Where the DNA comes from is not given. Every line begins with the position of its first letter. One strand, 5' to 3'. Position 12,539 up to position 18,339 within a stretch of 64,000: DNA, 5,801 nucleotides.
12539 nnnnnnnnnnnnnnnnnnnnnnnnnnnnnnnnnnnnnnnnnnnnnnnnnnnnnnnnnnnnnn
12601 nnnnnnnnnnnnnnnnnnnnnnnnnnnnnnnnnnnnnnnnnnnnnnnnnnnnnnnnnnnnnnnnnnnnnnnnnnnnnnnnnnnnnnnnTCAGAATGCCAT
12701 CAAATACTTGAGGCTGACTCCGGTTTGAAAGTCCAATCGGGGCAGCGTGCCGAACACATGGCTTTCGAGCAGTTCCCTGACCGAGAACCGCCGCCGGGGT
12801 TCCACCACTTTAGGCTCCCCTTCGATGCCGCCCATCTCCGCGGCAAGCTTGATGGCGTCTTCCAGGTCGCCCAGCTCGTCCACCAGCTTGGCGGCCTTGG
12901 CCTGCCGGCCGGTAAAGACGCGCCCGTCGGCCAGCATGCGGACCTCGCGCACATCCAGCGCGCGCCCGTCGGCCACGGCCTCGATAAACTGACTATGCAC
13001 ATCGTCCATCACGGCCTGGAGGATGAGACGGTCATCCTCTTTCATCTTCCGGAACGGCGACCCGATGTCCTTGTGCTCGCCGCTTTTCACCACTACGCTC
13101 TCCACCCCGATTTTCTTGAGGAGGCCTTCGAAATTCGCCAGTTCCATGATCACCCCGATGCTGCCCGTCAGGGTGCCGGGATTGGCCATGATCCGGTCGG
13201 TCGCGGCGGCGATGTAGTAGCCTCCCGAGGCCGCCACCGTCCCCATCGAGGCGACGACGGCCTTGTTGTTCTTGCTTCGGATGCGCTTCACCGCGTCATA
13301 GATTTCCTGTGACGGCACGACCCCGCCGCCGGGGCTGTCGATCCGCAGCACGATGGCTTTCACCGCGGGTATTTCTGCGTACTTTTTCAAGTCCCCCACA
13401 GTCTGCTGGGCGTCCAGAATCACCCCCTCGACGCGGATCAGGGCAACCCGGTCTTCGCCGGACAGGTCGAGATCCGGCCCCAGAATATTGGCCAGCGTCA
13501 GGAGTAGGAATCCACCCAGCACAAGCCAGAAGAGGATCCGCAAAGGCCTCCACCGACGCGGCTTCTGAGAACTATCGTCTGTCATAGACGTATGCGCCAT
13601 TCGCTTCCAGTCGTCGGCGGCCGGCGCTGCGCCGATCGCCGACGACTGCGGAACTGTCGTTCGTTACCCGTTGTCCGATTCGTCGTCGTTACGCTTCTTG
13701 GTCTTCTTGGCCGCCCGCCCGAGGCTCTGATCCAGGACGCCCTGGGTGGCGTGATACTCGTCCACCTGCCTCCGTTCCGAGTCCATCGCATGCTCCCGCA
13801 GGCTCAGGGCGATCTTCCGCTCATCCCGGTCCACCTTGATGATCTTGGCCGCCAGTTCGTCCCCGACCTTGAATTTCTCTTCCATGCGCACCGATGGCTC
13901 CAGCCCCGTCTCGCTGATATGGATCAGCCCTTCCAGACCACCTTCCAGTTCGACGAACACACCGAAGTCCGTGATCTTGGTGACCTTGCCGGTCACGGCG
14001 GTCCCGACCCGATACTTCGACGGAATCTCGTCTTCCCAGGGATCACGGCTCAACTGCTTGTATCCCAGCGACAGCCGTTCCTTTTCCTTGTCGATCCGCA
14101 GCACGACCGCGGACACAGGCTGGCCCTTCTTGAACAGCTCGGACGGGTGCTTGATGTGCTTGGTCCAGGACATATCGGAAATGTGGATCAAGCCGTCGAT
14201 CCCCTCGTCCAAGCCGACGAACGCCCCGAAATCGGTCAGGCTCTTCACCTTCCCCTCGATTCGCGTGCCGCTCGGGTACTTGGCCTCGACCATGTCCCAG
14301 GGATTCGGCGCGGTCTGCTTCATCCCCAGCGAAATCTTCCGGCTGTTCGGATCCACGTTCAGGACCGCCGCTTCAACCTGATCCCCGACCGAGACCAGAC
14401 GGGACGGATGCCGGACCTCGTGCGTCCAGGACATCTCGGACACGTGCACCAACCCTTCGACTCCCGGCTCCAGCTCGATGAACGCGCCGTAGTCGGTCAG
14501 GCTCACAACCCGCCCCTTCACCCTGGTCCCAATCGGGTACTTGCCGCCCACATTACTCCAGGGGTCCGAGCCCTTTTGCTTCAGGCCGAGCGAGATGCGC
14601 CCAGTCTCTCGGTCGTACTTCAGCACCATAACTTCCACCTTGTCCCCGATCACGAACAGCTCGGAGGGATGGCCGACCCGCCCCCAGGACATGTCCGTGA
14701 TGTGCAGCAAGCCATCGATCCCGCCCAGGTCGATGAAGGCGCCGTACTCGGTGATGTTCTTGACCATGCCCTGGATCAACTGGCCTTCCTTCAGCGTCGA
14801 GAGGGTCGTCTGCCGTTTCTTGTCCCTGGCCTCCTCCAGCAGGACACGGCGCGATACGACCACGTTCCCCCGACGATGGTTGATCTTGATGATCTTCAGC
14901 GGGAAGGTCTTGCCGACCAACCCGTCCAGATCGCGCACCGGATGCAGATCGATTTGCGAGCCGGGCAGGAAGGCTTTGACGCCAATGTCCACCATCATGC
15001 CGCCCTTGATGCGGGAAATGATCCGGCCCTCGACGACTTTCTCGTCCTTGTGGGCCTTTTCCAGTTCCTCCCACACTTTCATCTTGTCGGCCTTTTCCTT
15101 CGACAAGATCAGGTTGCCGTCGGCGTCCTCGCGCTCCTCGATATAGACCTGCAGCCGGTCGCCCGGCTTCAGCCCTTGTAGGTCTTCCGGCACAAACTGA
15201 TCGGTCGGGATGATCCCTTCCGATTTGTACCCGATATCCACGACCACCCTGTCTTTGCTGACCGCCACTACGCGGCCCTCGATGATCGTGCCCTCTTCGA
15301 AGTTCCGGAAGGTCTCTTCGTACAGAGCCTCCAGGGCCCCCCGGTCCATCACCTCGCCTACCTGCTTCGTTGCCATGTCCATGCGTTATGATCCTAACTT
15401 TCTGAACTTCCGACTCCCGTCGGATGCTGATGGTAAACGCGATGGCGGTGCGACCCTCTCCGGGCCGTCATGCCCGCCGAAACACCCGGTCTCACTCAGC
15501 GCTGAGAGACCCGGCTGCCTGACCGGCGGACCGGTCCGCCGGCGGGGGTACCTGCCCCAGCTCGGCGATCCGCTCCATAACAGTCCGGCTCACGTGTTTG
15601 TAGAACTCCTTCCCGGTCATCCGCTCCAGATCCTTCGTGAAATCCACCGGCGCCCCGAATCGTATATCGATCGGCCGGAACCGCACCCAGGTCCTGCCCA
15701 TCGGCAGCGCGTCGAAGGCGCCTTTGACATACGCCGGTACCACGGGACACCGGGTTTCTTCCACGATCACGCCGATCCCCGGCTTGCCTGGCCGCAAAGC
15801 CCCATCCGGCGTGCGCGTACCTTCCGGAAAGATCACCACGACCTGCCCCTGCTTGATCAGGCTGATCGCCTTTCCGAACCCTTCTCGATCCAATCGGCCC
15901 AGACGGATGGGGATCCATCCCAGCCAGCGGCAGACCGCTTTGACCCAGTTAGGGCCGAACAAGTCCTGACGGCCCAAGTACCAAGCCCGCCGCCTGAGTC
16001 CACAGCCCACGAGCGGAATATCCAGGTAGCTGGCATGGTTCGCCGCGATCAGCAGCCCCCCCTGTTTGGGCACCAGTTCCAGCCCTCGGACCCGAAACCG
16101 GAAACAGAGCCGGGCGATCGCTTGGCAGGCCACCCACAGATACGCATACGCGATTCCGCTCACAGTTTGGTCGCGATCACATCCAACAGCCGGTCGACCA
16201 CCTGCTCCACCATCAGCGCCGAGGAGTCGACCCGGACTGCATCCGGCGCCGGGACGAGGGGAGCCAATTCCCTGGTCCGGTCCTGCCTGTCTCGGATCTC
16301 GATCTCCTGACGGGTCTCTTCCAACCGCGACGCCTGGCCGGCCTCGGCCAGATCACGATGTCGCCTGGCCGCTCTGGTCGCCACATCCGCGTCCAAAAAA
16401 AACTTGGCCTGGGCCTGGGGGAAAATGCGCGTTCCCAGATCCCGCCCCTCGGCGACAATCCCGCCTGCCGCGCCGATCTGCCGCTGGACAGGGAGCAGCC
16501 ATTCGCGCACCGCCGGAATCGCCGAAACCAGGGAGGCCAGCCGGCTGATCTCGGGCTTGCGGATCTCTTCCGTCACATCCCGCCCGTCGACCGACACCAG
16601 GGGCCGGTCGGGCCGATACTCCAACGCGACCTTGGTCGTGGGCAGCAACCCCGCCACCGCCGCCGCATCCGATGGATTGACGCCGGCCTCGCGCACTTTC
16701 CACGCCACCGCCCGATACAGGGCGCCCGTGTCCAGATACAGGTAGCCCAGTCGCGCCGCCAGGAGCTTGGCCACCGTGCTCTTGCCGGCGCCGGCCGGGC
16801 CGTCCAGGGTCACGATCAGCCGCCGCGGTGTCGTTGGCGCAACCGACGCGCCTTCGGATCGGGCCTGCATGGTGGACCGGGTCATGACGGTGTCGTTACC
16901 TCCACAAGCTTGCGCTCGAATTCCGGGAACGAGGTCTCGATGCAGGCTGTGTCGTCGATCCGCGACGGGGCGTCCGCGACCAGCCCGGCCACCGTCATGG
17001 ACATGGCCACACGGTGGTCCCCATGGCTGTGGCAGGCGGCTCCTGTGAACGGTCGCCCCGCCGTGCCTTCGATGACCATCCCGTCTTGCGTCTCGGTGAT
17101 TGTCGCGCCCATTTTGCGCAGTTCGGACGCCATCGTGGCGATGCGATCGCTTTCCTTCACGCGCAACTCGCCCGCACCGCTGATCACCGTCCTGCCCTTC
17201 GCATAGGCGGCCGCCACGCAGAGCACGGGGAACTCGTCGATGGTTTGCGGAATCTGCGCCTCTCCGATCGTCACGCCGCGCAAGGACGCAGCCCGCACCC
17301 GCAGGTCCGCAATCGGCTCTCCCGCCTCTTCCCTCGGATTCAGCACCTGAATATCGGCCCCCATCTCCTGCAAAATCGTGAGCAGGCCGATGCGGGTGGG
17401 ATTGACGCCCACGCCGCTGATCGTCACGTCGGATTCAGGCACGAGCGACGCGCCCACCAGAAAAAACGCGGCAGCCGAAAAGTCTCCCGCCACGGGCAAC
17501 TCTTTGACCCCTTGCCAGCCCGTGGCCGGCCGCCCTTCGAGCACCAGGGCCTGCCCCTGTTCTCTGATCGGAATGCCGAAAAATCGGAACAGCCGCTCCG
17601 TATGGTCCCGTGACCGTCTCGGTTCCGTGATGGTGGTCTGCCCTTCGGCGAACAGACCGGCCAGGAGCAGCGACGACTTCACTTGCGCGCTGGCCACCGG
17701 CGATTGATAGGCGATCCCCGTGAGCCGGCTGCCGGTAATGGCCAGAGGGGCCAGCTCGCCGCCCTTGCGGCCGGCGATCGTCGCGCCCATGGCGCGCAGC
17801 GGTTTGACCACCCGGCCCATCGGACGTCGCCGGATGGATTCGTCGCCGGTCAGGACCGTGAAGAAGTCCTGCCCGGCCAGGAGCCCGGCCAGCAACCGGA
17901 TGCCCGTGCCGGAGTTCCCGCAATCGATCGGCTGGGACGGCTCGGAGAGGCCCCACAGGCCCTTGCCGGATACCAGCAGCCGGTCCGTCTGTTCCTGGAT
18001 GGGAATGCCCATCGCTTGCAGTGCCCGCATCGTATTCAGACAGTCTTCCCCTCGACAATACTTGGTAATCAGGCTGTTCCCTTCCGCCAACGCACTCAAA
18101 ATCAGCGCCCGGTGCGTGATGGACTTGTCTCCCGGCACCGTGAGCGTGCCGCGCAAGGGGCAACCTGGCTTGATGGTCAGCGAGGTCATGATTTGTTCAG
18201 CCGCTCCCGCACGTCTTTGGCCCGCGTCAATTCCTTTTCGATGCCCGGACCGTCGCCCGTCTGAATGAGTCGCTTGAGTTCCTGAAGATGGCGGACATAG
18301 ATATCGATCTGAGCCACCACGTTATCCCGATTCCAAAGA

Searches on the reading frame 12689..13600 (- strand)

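Call 101: search_protein_families(library=pfam, proteins=[window:12689-13600:-], max_evalue=0.00001)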
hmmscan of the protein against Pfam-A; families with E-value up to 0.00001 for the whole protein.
window:12689-13600:- (303 aa): 3 families
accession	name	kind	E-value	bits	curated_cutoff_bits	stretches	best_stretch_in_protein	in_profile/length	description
PF01343.23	Peptidase_S49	-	3.8e-53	180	24.9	1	109-255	3-149/154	Peptidase family S49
PF25145.1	NfeD1b_N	-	4e-07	30.3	40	1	75-153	26-100/189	NfeD1b, N-terminal domain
PF00574.28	CLP_protease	-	4.8e-06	27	20.2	1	80-134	46-96/182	Clp protease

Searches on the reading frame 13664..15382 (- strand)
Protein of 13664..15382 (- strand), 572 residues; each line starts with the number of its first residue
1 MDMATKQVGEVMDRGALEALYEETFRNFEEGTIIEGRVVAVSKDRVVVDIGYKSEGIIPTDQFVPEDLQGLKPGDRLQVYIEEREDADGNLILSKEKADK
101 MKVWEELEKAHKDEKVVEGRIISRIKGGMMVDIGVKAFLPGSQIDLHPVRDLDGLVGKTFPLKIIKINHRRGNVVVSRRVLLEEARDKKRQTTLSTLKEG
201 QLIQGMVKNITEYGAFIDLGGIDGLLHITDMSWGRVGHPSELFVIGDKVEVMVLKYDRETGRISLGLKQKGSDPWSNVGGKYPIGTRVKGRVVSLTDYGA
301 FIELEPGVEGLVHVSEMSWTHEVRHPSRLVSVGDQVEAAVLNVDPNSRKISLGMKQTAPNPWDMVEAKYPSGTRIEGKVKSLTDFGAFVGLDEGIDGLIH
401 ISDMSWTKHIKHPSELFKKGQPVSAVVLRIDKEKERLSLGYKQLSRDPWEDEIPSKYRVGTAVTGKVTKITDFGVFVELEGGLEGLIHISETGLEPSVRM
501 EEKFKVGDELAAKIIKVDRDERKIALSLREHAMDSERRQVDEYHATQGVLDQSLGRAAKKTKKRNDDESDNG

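Call 101: search_protein_families(library=pfam, proteins=[window:13664-15382:-], max_evalue=0.00001)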
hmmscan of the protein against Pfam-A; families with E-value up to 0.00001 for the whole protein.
window:13664-15382:- (572 aa): 5 families
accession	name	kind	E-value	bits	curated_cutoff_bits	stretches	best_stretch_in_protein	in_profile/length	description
PF00575.29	S1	-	1e-101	333.8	22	6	369-442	2-74/74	S1 RNA binding domain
PF23459.1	S1_RRP5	-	2.5e-41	140.5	27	4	372-439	4-70/72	RRP5 S1 domain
PF21710.3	Spt6_S1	-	7.6e-22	77.9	27.5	0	456-532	13-90/91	Spt6, S1/OB domain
PF13509.12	S1_2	-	7.4e-10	39.2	21.8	0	459-493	1-35/61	S1 domain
PF17092.11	PCB_OB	-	3.2e-08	34.8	27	0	287-336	34-93/111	Penicillin-binding protein OB-like domain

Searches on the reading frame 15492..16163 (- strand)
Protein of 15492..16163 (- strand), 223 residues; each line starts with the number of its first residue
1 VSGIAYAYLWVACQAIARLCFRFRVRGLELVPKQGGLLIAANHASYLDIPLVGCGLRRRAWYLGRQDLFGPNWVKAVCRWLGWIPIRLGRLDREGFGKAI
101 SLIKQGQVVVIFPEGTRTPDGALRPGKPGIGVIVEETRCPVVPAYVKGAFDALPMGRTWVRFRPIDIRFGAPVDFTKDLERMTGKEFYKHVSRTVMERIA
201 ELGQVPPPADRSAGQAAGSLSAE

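Call 101: search_protein_families(library=pfam, proteins=[window:15492-16163:-], max_evalue=0.00001)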
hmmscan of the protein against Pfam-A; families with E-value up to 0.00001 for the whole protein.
window:15492-16163:- (223 aa): 1 family
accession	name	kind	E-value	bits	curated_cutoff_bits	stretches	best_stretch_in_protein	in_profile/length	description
PF01553.26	Acyltransferase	-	7.1e-25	87.8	23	1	22-146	1-131/132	Acyltransferase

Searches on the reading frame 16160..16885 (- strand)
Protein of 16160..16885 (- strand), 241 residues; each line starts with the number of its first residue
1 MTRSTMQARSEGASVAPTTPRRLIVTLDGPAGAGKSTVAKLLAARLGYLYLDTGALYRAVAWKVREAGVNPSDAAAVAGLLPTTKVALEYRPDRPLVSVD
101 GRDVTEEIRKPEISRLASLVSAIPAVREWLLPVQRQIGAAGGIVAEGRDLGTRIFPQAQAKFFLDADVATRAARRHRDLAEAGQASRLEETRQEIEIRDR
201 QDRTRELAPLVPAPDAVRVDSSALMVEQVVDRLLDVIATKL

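Call 101: search_protein_families(library=pfam, proteins=[window:16160-16885:-], max_evalue=0.00001)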
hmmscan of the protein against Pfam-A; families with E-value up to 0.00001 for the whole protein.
window:16160-16885:- (241 aa): 2 families
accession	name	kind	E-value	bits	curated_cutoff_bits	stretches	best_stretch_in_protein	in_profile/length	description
PF02224.24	Cytidylate_kin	-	3e-67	226.9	26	1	25-237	1-209/211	Cytidylate kinase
PF13189.12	Cytidylate_kin2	-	1.3e-06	29.2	28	0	24-61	1-37/176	Cytidylate kinase-like family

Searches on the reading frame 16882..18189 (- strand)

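Call 101: search_protein_families(library=pfam, proteins=[window:16882-18189:-], max_evalue=0.00001)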
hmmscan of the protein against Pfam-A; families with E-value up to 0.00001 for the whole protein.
window:16882-18189:- (435 aa): 1 family
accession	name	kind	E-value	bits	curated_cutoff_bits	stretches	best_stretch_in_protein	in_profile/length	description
PF00275.25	EPSP_synthase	-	1.4e-121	406.6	22.8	1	7-428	2-417/417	EPSP synthase (3-phosphoshikimate 1-carboxyvinyltransferase)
